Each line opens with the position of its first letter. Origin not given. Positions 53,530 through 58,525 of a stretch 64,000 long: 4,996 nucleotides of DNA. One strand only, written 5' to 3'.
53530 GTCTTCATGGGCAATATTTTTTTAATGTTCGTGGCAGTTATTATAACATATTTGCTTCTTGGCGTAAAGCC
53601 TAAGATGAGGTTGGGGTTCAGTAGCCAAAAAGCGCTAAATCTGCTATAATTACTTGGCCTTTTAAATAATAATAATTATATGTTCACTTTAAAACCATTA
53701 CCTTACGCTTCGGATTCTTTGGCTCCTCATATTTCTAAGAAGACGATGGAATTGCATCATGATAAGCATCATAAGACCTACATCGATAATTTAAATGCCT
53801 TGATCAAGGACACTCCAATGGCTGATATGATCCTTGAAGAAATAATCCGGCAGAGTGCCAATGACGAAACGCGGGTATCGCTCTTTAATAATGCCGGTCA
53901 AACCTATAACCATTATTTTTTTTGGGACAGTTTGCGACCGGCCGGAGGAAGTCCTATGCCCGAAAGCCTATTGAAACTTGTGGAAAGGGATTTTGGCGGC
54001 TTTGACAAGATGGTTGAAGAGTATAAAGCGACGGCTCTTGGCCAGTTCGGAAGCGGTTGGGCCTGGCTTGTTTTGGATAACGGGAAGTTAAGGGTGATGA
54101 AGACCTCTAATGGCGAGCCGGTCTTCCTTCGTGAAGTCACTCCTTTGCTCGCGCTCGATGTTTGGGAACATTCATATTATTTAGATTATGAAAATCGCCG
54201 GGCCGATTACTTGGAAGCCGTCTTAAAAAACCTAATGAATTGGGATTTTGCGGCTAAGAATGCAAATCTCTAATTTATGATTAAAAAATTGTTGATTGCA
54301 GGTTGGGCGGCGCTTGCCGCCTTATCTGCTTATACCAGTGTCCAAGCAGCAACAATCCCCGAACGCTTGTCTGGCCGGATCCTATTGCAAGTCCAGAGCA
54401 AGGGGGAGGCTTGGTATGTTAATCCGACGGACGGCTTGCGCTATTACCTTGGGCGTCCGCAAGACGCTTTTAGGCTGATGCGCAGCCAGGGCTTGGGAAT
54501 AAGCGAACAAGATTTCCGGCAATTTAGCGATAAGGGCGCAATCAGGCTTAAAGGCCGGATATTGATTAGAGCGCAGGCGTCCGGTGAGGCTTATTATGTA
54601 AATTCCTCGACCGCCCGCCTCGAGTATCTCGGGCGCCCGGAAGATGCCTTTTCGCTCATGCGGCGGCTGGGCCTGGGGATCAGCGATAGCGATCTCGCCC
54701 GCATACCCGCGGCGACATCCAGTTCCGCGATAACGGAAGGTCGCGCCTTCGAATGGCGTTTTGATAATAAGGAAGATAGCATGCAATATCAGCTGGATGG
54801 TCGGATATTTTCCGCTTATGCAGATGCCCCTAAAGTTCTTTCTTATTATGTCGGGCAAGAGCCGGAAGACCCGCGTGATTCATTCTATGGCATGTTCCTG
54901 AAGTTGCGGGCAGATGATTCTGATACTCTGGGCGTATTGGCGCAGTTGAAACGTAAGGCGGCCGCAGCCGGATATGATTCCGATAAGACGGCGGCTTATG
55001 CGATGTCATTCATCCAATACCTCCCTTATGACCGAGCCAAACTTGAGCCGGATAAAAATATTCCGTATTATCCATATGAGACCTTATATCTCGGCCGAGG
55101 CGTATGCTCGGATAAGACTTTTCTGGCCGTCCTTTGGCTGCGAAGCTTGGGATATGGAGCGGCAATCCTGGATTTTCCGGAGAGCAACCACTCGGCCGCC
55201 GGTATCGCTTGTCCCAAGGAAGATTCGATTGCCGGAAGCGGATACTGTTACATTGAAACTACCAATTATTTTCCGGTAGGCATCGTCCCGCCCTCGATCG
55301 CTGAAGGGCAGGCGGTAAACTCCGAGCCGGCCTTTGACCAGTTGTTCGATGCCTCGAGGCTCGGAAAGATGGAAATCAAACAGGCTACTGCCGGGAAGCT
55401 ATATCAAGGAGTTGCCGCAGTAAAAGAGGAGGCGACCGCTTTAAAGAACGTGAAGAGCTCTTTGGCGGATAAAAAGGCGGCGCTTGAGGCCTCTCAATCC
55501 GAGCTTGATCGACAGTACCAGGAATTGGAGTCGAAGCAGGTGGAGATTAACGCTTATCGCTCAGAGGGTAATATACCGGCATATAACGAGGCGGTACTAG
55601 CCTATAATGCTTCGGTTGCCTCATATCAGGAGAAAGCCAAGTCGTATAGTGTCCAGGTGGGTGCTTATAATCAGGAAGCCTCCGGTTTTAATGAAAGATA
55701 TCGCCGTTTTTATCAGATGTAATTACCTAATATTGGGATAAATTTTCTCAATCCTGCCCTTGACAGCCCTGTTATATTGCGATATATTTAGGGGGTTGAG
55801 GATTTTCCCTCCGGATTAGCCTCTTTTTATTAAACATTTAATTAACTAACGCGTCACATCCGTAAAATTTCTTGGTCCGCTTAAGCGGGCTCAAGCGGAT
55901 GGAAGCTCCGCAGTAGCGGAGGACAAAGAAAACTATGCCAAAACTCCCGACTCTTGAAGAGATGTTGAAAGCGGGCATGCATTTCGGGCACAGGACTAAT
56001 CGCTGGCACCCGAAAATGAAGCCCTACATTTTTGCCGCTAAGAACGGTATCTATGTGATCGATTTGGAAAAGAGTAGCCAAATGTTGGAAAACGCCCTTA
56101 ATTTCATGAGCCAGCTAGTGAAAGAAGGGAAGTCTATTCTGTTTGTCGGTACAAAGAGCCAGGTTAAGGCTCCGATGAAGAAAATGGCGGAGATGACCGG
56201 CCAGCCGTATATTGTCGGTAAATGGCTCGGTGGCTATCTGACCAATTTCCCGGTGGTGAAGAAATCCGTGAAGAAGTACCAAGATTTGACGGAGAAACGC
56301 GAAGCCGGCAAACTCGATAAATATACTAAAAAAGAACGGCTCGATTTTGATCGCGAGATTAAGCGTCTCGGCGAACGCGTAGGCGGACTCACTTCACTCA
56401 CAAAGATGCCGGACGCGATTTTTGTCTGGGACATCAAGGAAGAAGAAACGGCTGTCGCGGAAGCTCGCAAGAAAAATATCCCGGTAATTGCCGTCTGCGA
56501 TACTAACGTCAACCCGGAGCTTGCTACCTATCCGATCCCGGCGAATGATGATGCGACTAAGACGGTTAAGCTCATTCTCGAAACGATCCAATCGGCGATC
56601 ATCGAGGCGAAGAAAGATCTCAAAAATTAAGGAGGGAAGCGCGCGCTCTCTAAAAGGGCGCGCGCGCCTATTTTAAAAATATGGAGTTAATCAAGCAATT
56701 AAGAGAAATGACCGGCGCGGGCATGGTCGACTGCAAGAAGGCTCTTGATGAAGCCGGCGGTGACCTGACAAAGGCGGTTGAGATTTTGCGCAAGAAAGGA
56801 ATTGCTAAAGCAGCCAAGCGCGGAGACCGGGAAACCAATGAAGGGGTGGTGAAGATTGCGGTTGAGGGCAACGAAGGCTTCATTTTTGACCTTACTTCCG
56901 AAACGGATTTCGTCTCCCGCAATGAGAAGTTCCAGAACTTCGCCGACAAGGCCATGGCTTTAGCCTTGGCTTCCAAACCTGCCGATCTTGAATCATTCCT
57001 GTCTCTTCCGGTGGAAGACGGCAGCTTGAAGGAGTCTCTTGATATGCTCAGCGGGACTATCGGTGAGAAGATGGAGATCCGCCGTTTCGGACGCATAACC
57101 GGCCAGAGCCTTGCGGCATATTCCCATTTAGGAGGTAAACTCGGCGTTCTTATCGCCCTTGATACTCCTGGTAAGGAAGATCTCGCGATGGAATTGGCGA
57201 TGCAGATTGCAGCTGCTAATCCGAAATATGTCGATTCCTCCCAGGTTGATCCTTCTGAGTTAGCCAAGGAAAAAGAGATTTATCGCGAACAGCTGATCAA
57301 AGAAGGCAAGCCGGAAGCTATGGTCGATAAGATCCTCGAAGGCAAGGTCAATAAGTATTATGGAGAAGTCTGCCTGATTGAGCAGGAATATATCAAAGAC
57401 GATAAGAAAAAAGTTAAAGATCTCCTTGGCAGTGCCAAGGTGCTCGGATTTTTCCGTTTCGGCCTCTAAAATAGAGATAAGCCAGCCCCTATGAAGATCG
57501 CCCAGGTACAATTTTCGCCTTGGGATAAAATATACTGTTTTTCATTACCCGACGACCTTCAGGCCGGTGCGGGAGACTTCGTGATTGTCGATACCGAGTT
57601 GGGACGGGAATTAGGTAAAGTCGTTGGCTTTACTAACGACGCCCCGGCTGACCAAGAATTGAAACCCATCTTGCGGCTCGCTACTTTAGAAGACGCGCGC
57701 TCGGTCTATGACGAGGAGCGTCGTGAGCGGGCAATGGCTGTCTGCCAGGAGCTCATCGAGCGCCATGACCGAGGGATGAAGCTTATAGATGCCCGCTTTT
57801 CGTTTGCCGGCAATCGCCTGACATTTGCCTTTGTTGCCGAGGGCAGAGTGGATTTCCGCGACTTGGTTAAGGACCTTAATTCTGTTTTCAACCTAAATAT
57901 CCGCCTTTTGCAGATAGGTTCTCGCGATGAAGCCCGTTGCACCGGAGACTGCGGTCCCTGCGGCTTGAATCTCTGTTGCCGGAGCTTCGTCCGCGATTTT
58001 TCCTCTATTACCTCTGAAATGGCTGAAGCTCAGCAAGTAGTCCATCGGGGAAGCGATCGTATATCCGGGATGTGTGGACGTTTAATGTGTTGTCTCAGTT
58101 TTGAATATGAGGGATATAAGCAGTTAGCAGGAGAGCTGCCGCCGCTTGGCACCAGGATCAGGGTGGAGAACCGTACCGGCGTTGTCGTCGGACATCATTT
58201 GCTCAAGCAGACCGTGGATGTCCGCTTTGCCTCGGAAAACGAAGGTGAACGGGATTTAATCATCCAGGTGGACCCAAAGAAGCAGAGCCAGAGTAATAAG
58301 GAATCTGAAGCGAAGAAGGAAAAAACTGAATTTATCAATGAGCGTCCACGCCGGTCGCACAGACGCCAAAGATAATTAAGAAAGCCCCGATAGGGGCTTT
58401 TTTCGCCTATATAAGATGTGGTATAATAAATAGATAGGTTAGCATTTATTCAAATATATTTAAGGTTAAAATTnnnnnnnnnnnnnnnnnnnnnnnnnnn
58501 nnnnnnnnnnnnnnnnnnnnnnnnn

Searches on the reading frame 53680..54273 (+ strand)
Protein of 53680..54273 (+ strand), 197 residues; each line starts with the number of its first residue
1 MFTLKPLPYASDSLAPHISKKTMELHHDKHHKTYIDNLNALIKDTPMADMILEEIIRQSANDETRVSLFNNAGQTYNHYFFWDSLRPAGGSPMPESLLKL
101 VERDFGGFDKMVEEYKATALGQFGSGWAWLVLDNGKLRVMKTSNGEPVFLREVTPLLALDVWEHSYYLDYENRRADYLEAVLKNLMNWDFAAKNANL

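Call 24: search_protein_families(library=ncbifam, proteins=[window:53680-54273:+], max_evalue=0.001)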
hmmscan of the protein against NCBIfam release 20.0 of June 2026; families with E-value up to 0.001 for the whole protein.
window:53680-54273:+ (197 aa): 3 families
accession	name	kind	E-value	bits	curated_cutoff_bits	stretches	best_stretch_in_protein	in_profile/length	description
NF007832.0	PRK10543.1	equivalog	4.6e-57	192.7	348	1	2-195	3-191/193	superoxide dismutase [Fe]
NF008177.0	PRK10925.1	equivalog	1.3e-50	172.1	363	1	2-193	3-200/206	superoxide dismutase [Mn]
NF041312.1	Superox_dis_Halo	equivalog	1e-35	123.5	300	1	4-194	2-187/196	superoxide dismutase [Mn]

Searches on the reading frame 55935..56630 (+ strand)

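Call 24: search_protein_families(library=ncbifam, proteins=[window:55935-56630:+], max_evalue=0.001)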
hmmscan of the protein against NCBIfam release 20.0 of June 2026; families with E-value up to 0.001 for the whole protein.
window:55935-56630:+ (231 aa): 4 families
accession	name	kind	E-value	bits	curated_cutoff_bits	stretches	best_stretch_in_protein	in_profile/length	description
TIGR01011.1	rpsB_bact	equivalog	8.4e-82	273.8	76.3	1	6-227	3-224/225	30S ribosomal protein S2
NF008966.0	PRK12311.1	equivalog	1.3e-62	211.8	526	1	7-225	8-225/334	30S ribosomal protein S2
NF051451.1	30S_S2_sunset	exception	3.8e-58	197.4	710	1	6-224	5-224/382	30S ribosomal protein S2, sunset domain variant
TIGR01012.1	uS2_euk_arch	equivalog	1.7e-23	83.1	211.5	2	6-105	5-101/196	30S ribosomal protein S2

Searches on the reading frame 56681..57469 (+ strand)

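Call 24: search_protein_families(library=ncbifam, proteins=[window:56681-57469:+], max_evalue=0.001)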
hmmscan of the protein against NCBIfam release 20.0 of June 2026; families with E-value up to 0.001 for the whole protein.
window:56681-57469:+ (262 aa): 1 family
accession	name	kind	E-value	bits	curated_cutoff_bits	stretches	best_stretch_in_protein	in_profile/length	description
TIGR00116.1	tsf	equivalog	1.2e-82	277.4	104.05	1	2-260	7-270/293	translation elongation factor Ts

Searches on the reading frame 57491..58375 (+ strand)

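Call 24: search_protein_families(library=ncbifam, proteins=[window:57491-58375:+], max_evalue=0.001)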
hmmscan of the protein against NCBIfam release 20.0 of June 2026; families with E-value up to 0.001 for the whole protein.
window:57491-58375:+ (294 aa): 1 family
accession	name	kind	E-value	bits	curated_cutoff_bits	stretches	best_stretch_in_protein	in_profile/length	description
NF041131.1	RicT_YaaT_fam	subfamily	3.2e-62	209.8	70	1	29-236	1-211/213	regulatory iron-sulfur-containing complex subunit RicT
